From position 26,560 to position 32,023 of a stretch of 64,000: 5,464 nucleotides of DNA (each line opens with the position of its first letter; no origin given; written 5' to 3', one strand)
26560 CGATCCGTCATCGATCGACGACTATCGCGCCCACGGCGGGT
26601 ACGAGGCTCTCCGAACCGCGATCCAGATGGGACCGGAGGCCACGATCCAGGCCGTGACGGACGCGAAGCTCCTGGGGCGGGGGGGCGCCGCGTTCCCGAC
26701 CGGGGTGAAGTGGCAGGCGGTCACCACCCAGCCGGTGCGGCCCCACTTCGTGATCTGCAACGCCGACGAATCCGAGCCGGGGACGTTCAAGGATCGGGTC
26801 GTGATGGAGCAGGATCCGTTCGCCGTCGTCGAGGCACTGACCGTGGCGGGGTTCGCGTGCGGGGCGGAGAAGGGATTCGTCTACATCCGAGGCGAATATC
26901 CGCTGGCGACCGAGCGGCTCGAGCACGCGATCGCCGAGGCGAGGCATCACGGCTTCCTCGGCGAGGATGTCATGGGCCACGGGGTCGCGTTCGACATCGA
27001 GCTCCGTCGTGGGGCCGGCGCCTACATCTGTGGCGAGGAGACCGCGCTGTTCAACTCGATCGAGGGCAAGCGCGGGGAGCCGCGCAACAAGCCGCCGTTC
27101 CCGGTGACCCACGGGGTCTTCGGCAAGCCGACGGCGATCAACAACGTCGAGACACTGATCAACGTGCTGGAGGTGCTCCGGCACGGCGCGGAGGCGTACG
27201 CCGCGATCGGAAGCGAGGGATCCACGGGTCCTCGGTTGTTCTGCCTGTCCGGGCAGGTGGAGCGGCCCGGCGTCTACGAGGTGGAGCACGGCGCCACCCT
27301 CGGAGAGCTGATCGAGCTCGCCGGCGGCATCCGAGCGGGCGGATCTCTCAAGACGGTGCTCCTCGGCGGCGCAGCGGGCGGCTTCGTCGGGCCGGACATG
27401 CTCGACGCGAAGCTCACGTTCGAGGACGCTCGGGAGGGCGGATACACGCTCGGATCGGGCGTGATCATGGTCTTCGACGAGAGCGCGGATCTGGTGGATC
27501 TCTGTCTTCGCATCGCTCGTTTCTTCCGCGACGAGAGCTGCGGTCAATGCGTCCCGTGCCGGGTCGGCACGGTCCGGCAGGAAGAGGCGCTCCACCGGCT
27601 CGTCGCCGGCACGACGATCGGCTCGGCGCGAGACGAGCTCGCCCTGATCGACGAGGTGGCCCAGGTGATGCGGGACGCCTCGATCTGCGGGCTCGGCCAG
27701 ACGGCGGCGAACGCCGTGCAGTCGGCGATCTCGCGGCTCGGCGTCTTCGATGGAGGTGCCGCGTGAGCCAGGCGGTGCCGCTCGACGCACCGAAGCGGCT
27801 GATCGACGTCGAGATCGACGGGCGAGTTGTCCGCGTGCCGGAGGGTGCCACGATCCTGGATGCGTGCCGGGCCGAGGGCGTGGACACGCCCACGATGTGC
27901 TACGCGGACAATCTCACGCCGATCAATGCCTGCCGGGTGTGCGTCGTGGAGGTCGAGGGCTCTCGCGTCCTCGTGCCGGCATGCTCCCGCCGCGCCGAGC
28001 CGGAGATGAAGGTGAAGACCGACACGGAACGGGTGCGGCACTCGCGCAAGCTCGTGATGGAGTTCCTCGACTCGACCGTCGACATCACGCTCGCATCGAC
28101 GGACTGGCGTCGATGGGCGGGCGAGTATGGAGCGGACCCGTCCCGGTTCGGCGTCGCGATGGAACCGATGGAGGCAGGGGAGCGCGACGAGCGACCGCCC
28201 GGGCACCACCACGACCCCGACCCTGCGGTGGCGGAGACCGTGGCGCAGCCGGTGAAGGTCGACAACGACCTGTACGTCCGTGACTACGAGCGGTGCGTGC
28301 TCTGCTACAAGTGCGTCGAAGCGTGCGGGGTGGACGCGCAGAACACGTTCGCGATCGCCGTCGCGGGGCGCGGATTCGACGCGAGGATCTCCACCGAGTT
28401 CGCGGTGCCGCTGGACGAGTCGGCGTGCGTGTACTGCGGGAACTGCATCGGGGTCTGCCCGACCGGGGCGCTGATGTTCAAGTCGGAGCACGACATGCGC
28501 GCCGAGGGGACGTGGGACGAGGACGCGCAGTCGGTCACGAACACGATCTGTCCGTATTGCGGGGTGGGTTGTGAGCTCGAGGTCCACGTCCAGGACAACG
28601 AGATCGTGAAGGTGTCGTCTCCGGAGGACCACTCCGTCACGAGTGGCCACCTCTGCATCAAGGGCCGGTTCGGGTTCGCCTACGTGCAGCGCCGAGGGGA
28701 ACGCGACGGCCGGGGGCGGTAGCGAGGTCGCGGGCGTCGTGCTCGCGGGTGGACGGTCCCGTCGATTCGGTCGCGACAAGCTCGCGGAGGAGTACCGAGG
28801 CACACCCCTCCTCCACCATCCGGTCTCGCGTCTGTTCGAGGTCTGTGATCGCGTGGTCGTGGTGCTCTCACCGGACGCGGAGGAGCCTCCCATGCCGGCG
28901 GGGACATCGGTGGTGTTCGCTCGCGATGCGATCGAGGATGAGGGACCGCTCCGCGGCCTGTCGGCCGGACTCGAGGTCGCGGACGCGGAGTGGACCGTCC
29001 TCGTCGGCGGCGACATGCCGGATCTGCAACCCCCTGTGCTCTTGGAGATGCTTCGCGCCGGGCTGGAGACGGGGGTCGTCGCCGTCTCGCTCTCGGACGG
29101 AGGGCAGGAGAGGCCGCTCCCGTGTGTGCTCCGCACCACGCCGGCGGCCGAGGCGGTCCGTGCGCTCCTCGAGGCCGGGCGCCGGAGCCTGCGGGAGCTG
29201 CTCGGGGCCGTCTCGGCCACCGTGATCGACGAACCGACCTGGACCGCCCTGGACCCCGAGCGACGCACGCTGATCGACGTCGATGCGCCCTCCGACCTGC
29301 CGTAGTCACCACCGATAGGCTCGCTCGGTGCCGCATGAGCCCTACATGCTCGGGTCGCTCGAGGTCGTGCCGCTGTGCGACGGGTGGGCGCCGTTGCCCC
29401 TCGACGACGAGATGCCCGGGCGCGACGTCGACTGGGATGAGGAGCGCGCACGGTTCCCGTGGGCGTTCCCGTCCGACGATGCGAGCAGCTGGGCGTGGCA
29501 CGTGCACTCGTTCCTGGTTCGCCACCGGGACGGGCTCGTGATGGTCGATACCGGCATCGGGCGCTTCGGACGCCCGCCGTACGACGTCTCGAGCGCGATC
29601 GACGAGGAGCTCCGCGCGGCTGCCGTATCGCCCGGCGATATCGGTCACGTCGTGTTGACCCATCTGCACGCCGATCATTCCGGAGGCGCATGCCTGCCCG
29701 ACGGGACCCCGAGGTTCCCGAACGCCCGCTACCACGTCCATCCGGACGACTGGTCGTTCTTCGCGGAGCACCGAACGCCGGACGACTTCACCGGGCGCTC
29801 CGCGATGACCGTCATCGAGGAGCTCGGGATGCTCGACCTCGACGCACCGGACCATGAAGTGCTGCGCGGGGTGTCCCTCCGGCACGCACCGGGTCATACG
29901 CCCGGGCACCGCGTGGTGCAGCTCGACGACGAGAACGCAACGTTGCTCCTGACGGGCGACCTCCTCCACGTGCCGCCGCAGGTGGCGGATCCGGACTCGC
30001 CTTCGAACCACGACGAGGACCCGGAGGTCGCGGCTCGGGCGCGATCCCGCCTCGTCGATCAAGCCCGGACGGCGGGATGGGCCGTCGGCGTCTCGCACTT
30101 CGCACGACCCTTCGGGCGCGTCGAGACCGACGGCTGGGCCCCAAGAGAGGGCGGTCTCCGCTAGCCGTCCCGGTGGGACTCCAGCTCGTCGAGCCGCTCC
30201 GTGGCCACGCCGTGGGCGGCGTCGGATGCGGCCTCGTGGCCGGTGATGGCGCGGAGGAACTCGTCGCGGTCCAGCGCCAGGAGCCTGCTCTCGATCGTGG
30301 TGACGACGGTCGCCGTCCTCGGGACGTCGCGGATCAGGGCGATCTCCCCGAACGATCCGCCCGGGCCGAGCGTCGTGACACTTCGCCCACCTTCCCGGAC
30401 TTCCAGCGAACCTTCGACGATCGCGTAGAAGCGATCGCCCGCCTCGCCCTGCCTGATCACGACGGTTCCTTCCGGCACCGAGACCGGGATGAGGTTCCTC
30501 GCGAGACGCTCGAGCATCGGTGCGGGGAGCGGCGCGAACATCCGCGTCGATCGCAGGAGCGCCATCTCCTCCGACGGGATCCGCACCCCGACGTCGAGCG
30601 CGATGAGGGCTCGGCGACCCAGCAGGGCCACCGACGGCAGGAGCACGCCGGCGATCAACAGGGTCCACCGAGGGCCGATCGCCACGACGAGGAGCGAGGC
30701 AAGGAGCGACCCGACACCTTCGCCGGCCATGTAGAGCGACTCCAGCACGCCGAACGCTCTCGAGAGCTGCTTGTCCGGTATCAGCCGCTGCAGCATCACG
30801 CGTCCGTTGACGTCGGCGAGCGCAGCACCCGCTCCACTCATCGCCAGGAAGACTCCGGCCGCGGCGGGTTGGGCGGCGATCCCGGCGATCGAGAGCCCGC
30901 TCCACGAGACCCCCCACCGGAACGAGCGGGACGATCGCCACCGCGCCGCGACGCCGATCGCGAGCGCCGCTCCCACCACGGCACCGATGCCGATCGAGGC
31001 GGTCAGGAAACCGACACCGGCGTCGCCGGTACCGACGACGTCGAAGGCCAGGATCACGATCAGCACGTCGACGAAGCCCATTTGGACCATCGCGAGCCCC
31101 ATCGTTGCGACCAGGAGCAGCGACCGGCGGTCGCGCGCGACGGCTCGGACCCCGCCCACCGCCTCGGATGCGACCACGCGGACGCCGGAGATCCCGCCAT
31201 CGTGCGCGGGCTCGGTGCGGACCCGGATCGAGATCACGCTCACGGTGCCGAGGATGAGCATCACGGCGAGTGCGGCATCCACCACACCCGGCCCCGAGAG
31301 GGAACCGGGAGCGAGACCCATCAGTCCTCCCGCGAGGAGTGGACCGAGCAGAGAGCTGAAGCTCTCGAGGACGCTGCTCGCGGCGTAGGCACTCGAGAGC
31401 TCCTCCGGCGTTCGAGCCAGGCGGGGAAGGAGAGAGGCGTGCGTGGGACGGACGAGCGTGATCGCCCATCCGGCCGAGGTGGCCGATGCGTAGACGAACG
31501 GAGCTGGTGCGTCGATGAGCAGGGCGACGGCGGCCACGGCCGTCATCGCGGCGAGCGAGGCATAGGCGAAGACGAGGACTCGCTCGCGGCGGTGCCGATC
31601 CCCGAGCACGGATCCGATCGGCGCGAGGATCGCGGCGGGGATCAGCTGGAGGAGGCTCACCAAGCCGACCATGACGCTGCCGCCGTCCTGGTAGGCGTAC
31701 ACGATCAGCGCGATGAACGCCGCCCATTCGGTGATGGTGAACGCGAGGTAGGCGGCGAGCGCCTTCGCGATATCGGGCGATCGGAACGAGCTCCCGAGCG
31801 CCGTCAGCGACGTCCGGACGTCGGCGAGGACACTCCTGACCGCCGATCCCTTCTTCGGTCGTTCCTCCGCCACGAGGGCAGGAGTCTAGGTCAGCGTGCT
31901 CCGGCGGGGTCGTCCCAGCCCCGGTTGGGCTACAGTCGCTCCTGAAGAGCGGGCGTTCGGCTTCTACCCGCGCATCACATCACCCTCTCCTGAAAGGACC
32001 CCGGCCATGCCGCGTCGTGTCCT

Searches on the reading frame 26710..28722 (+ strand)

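Call 44: search_protein_families(library=pfam, proteins=[window:26710-28722:+], max_evalue=0.00001)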
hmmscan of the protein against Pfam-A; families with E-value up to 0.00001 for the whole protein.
window:26710-28722:+ (670 aa): 6 families
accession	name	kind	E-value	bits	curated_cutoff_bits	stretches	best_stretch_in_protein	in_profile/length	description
PF04879.21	Molybdop_Fe4S4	-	3.2e-20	72.3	22.7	1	608-660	2-54/55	Molybdopterin oxidoreductase Fe4S4 domain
PF13510.11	Fer2_4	-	1.2e-19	70.5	22.8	1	363-439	2-81/82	2Fe-2S iron-sulfur cluster binding domain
PF00037.32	Fer4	-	2.7e-09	36.9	21.1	1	567-588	2-23/24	4Fe-4S binding domain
PF12838.12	Fer4_7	-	3.9e-08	34.1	27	1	528-587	1-52/52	4Fe-4S dicluster domain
PF13237.11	Fer4_10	-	1.5e-07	31.7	25.5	0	568-621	4-48/53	4Fe-4S dicluster domain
PF22117.2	Fer4_Nqo3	-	3.8e-07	30.6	27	1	525-588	7-66/67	NADH-quinone oxidoreductase subunit 3, ferredoxin-like domain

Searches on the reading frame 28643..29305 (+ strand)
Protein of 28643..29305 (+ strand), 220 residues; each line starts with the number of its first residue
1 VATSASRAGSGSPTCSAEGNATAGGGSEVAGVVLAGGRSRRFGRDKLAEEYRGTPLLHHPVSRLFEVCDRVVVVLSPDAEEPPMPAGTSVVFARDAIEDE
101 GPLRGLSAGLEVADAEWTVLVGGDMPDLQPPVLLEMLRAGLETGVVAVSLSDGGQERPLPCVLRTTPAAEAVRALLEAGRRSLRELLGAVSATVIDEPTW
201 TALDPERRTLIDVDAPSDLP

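Call 8: search_protein_families(library=pfam, proteins=[window:28643-29305:+])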
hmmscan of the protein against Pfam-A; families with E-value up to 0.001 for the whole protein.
window:28643-29305:+ (220 aa): 1 family
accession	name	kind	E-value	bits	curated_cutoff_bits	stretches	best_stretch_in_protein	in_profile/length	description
PF12804.13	NTP_transf_3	-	1e-31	110.7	27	1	31-187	1-154/160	MobA-like NTP transferase domain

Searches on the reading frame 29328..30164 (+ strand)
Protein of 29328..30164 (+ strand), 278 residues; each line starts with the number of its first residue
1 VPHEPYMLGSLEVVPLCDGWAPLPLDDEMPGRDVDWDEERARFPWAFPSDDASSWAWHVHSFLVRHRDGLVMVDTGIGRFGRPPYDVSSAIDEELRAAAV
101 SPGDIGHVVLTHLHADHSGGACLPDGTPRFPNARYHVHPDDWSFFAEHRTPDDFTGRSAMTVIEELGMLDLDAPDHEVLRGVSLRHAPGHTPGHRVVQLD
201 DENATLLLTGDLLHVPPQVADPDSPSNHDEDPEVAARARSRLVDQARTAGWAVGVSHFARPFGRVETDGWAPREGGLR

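Call 8: search_protein_families(library=pfam, proteins=[window:29328-30164:+])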
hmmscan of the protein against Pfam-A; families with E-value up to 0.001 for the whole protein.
window:29328-30164:+ (278 aa): 1 family
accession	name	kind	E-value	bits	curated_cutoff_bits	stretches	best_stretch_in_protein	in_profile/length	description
PF00753.33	Lactamase_B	-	4e-20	73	22.7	1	58-231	5-173/196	Metallo-beta-lactamase superfamily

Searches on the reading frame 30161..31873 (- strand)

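Call 8: search_protein_families(library=pfam, proteins=[window:30161-31873:-])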
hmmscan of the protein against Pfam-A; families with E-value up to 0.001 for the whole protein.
window:30161-31873:- (570 aa): 2 families
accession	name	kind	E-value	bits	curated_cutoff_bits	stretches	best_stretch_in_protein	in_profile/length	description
PF07690.21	MFS_1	-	2.3e-20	73.2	33.4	2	40-306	3-256/347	Major Facilitator Superfamily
PF00027.35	cNMP_binding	-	9.8e-20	70.8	27.5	1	464-543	2-86/89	Cyclic nucleotide-binding domain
